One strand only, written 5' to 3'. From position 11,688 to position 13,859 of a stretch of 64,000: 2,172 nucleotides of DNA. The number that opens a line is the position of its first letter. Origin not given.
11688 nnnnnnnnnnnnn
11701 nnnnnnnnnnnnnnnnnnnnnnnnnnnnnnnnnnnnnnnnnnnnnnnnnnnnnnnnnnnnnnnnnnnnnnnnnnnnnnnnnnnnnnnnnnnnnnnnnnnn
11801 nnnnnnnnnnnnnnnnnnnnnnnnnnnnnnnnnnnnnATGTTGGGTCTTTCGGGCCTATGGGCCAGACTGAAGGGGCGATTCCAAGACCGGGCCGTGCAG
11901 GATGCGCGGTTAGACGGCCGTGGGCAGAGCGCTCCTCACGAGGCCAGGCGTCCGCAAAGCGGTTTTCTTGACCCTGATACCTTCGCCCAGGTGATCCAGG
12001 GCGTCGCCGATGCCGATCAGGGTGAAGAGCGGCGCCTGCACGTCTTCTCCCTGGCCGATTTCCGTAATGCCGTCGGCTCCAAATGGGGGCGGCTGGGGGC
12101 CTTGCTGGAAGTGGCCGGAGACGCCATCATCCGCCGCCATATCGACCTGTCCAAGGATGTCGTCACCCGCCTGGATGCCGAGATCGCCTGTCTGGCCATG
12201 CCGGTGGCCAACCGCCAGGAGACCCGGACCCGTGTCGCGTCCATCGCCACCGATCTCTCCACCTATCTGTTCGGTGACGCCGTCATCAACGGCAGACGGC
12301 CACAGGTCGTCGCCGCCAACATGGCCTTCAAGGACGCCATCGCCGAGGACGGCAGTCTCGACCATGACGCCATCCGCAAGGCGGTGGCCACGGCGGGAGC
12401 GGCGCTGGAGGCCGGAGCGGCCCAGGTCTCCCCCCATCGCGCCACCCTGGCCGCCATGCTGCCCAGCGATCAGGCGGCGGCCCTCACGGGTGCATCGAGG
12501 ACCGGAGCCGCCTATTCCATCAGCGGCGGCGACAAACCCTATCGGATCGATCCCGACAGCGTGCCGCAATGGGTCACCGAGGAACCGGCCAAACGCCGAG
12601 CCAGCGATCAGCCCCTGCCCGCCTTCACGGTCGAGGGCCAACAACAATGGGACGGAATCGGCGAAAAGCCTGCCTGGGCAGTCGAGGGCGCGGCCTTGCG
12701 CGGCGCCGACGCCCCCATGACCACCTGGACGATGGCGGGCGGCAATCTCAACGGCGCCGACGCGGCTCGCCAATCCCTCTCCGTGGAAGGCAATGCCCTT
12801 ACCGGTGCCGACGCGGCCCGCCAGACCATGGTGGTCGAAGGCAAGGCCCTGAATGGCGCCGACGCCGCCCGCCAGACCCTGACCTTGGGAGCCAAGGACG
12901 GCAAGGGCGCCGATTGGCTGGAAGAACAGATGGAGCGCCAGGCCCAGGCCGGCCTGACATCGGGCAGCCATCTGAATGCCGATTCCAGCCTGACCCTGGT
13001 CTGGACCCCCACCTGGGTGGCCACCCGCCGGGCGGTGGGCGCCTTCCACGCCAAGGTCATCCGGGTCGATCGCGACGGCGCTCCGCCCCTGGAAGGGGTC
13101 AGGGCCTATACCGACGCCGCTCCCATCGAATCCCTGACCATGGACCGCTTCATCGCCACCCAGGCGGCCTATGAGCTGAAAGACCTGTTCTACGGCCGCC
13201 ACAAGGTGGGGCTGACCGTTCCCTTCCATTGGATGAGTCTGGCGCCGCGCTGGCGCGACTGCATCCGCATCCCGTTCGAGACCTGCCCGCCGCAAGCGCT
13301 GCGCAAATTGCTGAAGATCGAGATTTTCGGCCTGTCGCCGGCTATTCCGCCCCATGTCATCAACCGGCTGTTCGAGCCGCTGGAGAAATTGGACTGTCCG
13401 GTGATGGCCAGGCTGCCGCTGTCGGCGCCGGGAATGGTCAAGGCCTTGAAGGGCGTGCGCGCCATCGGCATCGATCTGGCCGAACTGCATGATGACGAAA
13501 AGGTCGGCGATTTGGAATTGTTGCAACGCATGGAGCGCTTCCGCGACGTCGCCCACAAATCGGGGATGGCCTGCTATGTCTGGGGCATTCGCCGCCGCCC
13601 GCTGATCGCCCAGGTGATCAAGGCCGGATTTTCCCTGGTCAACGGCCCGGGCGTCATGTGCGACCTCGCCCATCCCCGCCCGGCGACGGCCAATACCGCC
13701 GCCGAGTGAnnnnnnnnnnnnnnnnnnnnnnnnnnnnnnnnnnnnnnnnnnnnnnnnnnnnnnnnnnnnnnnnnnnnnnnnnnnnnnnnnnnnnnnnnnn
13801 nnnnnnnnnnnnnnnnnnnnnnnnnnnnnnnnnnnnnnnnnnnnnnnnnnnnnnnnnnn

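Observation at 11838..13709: Repeat-containing protein with a catalytically dead EAL-like domain next to the hopanoid cluster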

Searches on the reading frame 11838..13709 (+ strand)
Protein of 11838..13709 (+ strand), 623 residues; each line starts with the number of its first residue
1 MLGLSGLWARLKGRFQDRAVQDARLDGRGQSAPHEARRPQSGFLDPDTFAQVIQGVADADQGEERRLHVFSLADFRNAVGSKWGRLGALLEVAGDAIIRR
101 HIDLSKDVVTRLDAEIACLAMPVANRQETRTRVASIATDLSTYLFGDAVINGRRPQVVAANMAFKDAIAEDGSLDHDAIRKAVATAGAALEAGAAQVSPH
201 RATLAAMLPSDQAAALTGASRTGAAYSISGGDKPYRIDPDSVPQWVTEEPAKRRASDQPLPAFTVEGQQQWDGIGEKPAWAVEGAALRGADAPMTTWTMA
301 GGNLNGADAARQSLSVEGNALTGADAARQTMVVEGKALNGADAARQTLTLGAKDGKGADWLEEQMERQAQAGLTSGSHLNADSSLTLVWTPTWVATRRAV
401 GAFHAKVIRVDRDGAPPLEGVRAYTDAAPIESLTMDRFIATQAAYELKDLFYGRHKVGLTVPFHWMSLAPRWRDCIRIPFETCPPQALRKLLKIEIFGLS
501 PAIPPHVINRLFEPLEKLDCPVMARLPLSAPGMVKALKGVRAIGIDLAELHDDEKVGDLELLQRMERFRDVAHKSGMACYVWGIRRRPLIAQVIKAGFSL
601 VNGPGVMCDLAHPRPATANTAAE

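Call 3: search_protein_families(library=pfam, proteins=[window:11838-13709:+], max_evalue=10)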
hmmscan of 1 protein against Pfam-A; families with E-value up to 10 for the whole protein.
window:11838-13709:+ (623 aa): 0 families
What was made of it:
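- On Active GGDEF diguanylate cyclase: The window protein has no PF00990 hit (call 3).
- Closest known: FimX. Different: The window protein does not reach any Pfam threshold (call 3).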

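Call 4: search_protein_families(library=ncbifam, proteins=[window:11838-13709:+], max_evalue=10)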
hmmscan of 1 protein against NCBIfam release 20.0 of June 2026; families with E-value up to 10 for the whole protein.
window:11838-13709:+ (623 aa): 0 families
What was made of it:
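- On Degenerate-EAL c-di-GMP receptors (FimX/LapD type): No Pfam or NCBIfam domain (calls 3, 4).
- Closest known: FimX. Different: There are no REC or PAS domains (calls 3, 4).
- Tried and rejected: Direct Pfam and NCBIfam scans of the protein at E<=10 gave nothing (calls 3, 4).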

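Call 6: find_homologous_proteins(query=window:11838-13709:+)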
Query window:11838-13709:+ (623 aa): 60 proteins with E <= 0.001 among 8000 candidates.
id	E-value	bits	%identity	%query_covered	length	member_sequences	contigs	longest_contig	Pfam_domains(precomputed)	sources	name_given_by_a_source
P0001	0.0e+0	1397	100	100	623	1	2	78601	-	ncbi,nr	ncbi:MAG: hypothetical protein HY055_14620 [Magnetospirillum sp.]|nr:hypothetical protein [Magnetosp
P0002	3.5e-290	982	72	99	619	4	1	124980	-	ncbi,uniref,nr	ncbi:hypothetical protein [Magnetospirillum sp. 15-1]|uniref:hypothetical protein n=1 Tax=Magnetospi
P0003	6.5e-280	948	70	100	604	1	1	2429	-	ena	-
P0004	2.6e-277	940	71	99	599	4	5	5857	-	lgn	-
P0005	7.0e-277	938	73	93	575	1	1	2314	-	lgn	-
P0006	1.2e-275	934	68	99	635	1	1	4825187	-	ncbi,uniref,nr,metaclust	ncbi:conserved protein of unknown function [Magnetospirillum sp. XM-1]|uniref:hypothetical protein n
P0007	1.1e-274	931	70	99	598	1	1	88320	-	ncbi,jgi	jgi:hypothetical protein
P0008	1.3e-274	931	69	99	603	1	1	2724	-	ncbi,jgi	jgi:hypothetical protein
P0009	3.4e-274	929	69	99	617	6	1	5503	-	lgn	-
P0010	3.9e-269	913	69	99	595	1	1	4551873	-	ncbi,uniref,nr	ncbi:hypothetical protein WV31_00825 [Magnetospirillum sp. ME-1]|uniref:hypothetical protein n=1 Tax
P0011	1.4e-267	907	68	99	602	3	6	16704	-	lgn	-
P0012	1.5e-263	894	66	100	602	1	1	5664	-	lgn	-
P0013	1.3e-256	871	67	93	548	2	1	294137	-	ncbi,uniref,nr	ncbi:hypothetical protein CCC_03299 [Paramagnetospirillum magnetotacticum MS-1]|uniref:EAL domain-co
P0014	4.4e-255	866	65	99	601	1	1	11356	-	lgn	-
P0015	1.5e-254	864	65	99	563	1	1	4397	-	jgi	jgi:hypothetical protein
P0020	9.2e-185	634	50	98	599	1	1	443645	-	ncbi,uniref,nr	ncbi:hypothetical protein [Magnetospirillum sp. SS-4]|uniref:hypothetical protein n=1 Tax=Magnetospi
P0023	1.3e-171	590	51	92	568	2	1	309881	-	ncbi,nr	ncbi:MAG: hypothetical protein Q7R40_13530 [Phaeospirillum sp.]|nr:hypothetical protein [Phaeospiril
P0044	2.5e-143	497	57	41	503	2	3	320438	-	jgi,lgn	-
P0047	5.3e-142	493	58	41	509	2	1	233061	-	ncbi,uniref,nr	ncbi:hypothetical protein [Magnetospirillum sp. UT-4]|uniref:hypothetical protein n=1 Tax=Magnetospi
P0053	1.7e-135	471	57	42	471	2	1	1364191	-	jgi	jgi:hypothetical protein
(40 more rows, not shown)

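Call 7: search_solved_structures(query=window:11838-13709:+, max_evalue=10, show_alignments=2)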
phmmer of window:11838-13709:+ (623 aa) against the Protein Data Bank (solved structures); distinct sequences matched with E-value up to 10: 2.
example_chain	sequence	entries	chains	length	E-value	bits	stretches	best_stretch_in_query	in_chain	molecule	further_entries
1uxc_A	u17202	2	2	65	0.19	13.5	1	210-243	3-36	FRUCTOSE REPRESSOR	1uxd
7doa_A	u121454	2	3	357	1.1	11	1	208-243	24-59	Catabolite repressor/activator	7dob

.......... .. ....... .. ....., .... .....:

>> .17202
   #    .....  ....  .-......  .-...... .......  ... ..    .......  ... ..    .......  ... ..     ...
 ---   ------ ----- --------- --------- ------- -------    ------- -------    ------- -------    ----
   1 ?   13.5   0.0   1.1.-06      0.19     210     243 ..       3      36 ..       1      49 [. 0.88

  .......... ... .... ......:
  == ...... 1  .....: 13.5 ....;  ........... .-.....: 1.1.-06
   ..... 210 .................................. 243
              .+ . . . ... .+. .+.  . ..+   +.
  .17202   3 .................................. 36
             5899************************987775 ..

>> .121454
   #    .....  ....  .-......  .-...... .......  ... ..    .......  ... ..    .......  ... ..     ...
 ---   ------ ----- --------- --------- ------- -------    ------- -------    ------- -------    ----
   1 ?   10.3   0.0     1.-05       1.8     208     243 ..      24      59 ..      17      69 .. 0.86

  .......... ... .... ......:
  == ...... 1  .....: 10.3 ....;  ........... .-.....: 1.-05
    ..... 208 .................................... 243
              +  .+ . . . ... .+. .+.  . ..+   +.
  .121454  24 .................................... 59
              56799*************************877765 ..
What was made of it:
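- Tried and rejected: phmmer of the protein against PDB sequences gave only spurious weak FruR/Cra hits in the linker (E 0.19-1.1) (call 7).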

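Call 9: search_solved_structures(query=A1, max_evalue=10, show_alignments=4)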
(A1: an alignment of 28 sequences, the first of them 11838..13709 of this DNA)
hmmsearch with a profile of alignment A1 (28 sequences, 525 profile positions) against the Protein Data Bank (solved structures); distinct sequences matched with E-value up to 10: 1.
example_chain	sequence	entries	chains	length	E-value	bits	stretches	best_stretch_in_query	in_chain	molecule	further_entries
9mgw_E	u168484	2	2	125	1.3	11.1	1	152-230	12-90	PSAE1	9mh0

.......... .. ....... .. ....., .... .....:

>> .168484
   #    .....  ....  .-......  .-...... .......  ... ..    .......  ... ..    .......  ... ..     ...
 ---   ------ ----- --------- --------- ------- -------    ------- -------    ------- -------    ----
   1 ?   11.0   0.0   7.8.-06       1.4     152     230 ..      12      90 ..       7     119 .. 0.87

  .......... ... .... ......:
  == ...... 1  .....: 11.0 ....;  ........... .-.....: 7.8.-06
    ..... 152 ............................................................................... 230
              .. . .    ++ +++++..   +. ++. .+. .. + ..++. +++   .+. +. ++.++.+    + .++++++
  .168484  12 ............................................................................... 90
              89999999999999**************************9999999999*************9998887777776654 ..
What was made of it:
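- Tried and rejected: The close-family profile A1 against the PDB gave nothing relevant (call 9).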

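Call 19: find_encoding_contigs(protein=P0053, flank=6000, max_places=2)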
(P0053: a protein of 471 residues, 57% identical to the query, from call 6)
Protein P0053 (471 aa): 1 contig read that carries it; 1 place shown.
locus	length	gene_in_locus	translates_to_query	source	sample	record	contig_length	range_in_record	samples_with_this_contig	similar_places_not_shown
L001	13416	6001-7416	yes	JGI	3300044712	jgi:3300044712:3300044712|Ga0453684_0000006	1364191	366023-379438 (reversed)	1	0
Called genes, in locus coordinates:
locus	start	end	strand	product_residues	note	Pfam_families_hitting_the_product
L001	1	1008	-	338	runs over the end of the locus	PF00933:Glyco_hydro_3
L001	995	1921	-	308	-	PF05036:SPOR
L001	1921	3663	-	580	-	PF03485:Arg_tRNA_synt_N, PF00750:tRNA-synt_1d, PF00133:tRNA-synt_1 (faint), PF01406:tRNA-synt_1e (faint), PF01921:tRNA-synt_1f (faint), PF09334:tRNA-synt_1g (faint), PF00750:tRNA-synt_1d (weak), PF05746:DALR_1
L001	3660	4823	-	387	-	PF01966:HD, PF13286:HD_assoc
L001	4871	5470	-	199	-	PF00293:NUDIX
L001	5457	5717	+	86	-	PF06676:DUF1178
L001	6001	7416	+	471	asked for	-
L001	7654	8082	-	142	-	-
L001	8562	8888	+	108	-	PF00543:P-II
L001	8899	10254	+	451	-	PF00909:Ammonium_transp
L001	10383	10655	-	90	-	PF01176:eIF-1a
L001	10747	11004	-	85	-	PF00313:CSD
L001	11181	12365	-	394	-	PF02771:Acyl-CoA_dh_N, PF02770:Acyl-CoA_dh_M, PF00441:Acyl-CoA_dh_1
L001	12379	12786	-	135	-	PF01042:Ribonuc_L-PSP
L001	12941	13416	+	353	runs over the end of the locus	PF08240:ADH_N, PF01262:AlaDh_PNT_C (weak), PF00107:ADH_zinc_N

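Call 20: find_encoding_contigs(protein=P0044, flank=6000, max_places=2)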
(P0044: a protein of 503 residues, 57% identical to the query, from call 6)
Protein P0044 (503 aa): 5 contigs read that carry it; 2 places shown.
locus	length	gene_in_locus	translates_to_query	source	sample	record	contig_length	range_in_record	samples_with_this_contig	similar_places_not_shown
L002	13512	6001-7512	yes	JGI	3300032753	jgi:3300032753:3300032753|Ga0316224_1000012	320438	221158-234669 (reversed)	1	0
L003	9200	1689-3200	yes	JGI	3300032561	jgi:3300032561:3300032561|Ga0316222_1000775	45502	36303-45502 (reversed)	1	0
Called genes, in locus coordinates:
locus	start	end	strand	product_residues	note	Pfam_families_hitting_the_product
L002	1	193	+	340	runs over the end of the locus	PF02628:COX15-CtaA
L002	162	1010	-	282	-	PF00510:COX3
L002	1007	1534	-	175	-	PF04442:CtaG_Cox11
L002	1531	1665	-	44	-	PF27516:YCO2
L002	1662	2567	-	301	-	PF01040:UbiA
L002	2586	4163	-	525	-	PF00115:COX1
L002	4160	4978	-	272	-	PF02790:COX2_TM, PF00116:COX2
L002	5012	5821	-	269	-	PF09955:DUF2189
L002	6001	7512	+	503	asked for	-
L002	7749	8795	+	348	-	PF25487:ETR1_N, PF00990:GGDEF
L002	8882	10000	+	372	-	-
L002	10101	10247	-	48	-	-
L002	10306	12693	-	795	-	PF22527:DEXQc_Suv3, PF00271:Helicase_C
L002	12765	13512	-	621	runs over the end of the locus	PF02518:HATPase_c (weak), PF13589:HATPase_c_3, PF00183:HSP90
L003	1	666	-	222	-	?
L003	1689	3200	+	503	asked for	-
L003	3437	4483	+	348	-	PF25487:ETR1_N, PF00990:GGDEF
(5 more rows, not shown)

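Call 21: find_encoding_contigs(protein=P0020, flank=6000, max_places=2)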
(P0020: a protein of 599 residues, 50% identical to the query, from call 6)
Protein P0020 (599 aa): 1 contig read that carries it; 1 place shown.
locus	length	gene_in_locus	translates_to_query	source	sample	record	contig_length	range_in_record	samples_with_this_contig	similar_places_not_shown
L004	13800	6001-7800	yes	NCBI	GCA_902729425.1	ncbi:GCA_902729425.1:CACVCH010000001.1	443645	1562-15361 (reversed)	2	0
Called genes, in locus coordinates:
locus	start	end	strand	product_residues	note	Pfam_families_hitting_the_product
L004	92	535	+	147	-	PF12728:HTH_17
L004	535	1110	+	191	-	PF13470:PIN_3, PF26343:VapC50_C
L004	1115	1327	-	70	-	-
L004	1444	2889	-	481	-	PF12801:Fer4_5, PF12838:Fer4_7 (faint), PF13183:Fer4_8 (faint), PF13187:Fer4_9 (faint), PF13534:Fer4_17 (faint), PF13746:Fer4_18, PF11614:FixG_C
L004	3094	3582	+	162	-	-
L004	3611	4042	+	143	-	PF13545:HTH_Crp_2 (faint), PF01978:TrmB (faint), PF12802:MarR_2, PF01047:MarR, PF13412:HTH_24 (faint)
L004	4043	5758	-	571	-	PF00672:HAMP (weak), PF00015:MCPsignal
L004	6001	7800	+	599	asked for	-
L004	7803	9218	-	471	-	PF19425:Csd3_N2 (weak), PF01551:Peptidase_M23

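Call 34: find_encoding_contigs(protein=P0006, flank=6000, max_places=1)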
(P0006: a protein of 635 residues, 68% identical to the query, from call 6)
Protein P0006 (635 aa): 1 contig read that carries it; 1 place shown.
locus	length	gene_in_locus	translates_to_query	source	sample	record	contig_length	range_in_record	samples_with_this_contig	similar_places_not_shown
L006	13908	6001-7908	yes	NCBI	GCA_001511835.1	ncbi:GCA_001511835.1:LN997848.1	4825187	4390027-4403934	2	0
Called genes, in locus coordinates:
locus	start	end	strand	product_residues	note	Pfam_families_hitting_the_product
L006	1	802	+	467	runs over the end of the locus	PF00089:Trypsin, PF13365:Trypsin_2, PF00595:PDZ (faint), PF13180:PDZ_2, PF17820:PDZ_6 (weak)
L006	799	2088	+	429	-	PF05496:RuvB_N, PF13191:AAA_16 (faint), PF00004:AAA, PF07728:AAA_5 (faint), PF16193:AAA_assoc_2, PF12002:MgsA_C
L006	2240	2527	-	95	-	PF01541:GIY-YIG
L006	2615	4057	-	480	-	PF02310:B12-binding (weak), PF04055:Radical_SAM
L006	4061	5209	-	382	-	PF13506:Glyco_transf_21, PF00535:Glycos_transf_2 (faint), PF13641:Glyco_tranf_2_3, PF13632:Glyco_trans_2_3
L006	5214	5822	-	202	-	PF05494:MlaC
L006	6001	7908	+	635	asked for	-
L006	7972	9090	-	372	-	PF01883:FeS_assembly_P, PF00142:Fer4_NifH (faint), PF01656:CbiA, PF02374:ArsA_ATPase (faint), PF09140:MipZ, PF10609:ParA, PF13614:AAA_31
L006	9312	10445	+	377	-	PF01145:Band_7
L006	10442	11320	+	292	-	PF01145:Band_7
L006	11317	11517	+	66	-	PF09838:DUF2065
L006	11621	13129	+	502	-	PF00089:Trypsin, PF13365:Trypsin_2, PF00595:PDZ, PF13180:PDZ_2, PF17820:PDZ_6, PF00595:PDZ (weak), PF13180:PDZ_2, PF17820:PDZ_6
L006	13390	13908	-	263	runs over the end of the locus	PF02107:FlgH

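Call 35: find_encoding_contigs(protein=P0023, flank=6000, max_places=1)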
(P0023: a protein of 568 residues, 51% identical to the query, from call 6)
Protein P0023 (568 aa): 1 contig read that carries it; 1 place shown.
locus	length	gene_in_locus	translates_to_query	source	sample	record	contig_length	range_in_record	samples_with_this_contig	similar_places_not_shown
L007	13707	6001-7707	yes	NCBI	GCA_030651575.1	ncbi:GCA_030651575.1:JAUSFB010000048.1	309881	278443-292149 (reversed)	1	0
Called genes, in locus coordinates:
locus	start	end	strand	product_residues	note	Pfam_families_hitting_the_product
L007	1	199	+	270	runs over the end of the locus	PF00142:Fer4_NifH, PF01656:CbiA, PF02374:ArsA_ATPase (weak), PF06564:CBP_BcsQ, PF09140:MipZ, PF10609:ParA, PF13614:AAA_31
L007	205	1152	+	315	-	PF02195:ParB_N, PF17762:HTH_ParB, PF23552:ParB_C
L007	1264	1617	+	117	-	-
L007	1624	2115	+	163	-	PF17775:YchJ_M-like, PF02810:SEC-C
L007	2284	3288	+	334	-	PF04392:ABC_sub_bind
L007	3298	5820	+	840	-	PF02743:dCache_1, PF00672:HAMP, PF00989:PAS, PF08448:PAS_4, PF13426:PAS_9, PF00989:PAS, PF08448:PAS_4, PF13426:PAS_9, +5 more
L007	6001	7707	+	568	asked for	-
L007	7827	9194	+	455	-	PF13426:PAS_9 (faint), PF08448:PAS_4, PF00512:HisKA, PF02518:HATPase_c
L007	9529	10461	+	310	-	PF00085:Thioredoxin, PF13098:Thioredoxin_2, PF12895:ANAPC3 (faint), PF13174:TPR_6 (faint), PF13432:TPR_16 (faint), PF25064:ARM_TT21_5th (faint), PF14559:TPR_19, PF14561:TPR_20, +1 more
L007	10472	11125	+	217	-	PF02190:LON_substr_bdg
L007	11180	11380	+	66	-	PF03966:Trm112p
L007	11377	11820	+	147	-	PF06155:GBBH-like_N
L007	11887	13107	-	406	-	PF01494:FAD_binding_3, PF05834:Lycopene_cycl (faint), PF07992:Pyr_redox_2 (faint)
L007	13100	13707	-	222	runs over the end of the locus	PF03548:LolA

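Call 36: find_encoding_contigs(protein=P0047, flank=6000, max_places=1)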
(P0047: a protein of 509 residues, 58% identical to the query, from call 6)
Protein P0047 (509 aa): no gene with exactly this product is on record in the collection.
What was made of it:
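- Tried and rejected: The P0047 context look-up found the protein not on record (call 36).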

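Call 41: search_protein_representatives(alignment_id=A1)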
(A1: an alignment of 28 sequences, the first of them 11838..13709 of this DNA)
Query: 28 sequences, 525 profile positions. Proteins with E-value up to 0.001 (for the whole library): 912; up to 1e-10: 410; up to 1e-30: 57. The best 150 are listed.
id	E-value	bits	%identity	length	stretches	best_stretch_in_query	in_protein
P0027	4.9e-231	784.7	-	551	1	1-519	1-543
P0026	6.6e-227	771.1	-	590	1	1-523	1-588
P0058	1.6e-202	690.6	-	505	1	18-524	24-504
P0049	4.4e-196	669.3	-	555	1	4-517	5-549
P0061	4.9e-188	642.8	-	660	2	238-522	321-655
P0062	3.9e-174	596.9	-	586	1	6-519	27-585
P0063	3.2e-171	587.3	-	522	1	26-520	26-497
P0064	9.7e-161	552.7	-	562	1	32-522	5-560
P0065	8.1e-150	516.7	-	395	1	106-522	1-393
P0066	3.2e-135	468.5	-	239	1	289-521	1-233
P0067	4.2e-134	464.8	-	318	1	181-524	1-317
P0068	2.5e-117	409.5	-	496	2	276-517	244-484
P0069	2.1e-116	406.4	-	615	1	3-518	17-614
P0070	8.0e-100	351.7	-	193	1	335-523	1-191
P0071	5.6e-94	332.4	-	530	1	25-514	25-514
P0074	4.5e-91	322.8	-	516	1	7-514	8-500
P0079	3.3e-85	303.5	-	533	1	21-516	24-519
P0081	4.8e-81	289.8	-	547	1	30-518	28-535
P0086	1.3e-75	271.9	-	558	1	11-517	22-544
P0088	8.8e-75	269.1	-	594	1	37-517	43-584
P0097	9.4e-58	212.9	-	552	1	22-517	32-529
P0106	1.9e-46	175.6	-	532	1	55-516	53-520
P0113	3.5e-31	125.2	-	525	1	51-518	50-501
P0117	3.3e-29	118.7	-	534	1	21-517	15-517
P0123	3.1e-28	115.5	-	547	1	40-509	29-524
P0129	1.7e-26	109.7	-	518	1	44-519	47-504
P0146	3.1e-23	99.0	-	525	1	19-518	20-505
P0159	5.6e-22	94.8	-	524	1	16-518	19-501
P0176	1.2e-20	90.5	-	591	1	18-511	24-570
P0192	5.5e-20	88.3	-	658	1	57-516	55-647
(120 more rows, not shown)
